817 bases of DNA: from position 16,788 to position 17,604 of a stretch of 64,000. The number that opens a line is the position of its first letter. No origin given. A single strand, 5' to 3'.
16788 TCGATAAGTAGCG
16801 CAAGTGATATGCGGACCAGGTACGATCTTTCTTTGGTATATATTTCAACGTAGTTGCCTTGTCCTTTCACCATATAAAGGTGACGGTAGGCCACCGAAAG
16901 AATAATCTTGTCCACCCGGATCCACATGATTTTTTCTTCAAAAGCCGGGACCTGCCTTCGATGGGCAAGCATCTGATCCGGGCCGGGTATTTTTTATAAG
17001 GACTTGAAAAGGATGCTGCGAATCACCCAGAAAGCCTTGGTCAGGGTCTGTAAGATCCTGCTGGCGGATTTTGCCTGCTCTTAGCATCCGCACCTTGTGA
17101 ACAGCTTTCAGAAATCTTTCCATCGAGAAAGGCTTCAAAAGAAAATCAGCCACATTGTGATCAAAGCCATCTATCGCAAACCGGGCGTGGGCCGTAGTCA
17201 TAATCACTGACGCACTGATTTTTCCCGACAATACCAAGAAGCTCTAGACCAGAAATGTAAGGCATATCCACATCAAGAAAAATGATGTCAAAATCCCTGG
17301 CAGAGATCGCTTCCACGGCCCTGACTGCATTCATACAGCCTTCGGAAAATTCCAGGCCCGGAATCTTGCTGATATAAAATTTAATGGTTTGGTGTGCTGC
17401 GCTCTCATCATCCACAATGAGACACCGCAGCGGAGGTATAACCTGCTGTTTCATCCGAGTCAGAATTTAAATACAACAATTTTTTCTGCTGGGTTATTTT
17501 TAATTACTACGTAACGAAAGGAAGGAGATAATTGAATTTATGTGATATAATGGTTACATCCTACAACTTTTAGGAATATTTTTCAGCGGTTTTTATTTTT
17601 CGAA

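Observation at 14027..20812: Orphan full-length LanB dehydratase with a dedicated LytS/LytTR pair and a distal Ser/Thr/Cys-rich peptide gene, but no cyclase, protease or exporter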

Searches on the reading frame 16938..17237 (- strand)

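Call 4: search_protein_families(library=pfam, proteins=[window:16938-17237:-], max_evalue=0.01)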
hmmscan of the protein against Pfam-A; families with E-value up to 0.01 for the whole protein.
window:16938-17237:- (99 aa): 1 family
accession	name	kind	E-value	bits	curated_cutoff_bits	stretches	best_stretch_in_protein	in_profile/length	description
PF00072.30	Response_reg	-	0.0018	18.9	30.2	1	9-46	71-110/111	Response regulator receiver domain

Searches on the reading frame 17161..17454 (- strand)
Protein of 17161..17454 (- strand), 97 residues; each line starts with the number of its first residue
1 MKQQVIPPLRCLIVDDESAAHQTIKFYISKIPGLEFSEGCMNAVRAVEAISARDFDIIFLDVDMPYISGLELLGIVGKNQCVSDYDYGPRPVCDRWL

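Call 4: search_protein_families(library=pfam, proteins=[window:17161-17454:-], max_evalue=0.01)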
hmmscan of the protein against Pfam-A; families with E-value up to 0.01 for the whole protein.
window:17161-17454:- (97 aa): 1 family
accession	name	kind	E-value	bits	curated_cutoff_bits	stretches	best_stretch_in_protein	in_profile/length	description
PF00072.30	Response_reg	-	7.7e-10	39.4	30.2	1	12-75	2-63/111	Response regulator receiver domain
